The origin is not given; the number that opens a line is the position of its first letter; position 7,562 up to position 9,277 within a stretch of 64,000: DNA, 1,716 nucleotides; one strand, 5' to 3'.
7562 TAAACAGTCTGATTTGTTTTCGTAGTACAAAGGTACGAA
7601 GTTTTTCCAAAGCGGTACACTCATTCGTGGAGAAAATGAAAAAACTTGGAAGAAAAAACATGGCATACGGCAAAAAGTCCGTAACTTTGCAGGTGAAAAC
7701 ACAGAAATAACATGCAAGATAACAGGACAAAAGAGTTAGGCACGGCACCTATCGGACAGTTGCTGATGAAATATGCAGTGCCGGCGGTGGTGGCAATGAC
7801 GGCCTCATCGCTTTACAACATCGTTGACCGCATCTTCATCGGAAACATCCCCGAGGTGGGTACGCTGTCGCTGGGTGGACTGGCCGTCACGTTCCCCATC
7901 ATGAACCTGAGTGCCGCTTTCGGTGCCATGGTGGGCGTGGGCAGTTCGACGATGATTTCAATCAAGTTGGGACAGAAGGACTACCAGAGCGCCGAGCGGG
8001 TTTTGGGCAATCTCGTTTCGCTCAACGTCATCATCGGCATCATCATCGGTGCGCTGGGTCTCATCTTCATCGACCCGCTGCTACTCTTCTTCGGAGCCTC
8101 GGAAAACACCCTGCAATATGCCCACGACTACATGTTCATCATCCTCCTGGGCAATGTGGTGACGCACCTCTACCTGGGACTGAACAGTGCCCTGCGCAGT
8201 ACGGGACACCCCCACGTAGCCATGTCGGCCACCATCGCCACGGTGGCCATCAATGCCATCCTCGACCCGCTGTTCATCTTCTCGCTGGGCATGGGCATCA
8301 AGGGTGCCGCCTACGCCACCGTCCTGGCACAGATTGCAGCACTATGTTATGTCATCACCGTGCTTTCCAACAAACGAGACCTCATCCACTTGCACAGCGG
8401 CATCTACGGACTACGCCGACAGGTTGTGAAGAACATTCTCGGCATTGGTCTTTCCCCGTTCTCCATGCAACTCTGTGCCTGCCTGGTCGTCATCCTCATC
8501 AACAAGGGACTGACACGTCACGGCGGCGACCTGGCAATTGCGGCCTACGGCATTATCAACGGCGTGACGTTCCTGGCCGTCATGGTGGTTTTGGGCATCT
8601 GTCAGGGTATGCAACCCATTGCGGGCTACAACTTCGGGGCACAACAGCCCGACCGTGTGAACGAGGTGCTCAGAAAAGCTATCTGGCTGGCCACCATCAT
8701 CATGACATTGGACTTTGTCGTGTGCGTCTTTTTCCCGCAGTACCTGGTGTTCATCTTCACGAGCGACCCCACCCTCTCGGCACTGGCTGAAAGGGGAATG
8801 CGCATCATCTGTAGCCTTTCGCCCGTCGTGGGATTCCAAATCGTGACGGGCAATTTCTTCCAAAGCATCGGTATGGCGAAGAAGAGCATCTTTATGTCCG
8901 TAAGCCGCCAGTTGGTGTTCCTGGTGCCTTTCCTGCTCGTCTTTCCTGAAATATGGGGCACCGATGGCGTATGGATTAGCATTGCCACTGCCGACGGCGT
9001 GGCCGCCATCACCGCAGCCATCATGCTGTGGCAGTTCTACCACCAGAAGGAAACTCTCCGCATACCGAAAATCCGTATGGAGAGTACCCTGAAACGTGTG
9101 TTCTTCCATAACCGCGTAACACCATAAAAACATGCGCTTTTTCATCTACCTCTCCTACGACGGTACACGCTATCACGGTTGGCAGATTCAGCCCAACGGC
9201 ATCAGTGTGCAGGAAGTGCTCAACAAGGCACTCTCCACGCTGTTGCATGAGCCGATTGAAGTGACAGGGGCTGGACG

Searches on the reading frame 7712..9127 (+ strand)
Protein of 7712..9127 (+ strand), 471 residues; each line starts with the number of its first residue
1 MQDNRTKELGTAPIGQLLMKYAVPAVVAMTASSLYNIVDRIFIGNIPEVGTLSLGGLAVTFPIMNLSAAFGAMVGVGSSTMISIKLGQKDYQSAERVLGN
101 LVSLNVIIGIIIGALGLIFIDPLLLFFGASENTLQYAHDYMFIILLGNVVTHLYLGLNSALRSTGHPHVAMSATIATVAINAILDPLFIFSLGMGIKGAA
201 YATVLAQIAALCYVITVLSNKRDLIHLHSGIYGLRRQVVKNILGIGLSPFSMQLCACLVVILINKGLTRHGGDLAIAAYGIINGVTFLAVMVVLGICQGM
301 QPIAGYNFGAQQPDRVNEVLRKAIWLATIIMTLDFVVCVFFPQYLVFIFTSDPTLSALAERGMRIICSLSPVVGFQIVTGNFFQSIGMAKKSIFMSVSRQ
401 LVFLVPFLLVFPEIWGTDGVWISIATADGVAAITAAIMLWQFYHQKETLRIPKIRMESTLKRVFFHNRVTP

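Call 63: search_protein_families(library=pfam, proteins=[window:7712-9127:+], max_evalue=0.00001)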
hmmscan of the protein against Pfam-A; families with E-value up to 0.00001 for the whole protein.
window:7712-9127:+ (471 aa): 1 family
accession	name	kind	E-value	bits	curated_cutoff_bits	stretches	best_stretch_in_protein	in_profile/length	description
PF01554.23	MatE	-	9.1e-48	162.4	24.9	2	24-187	1-161/161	MatE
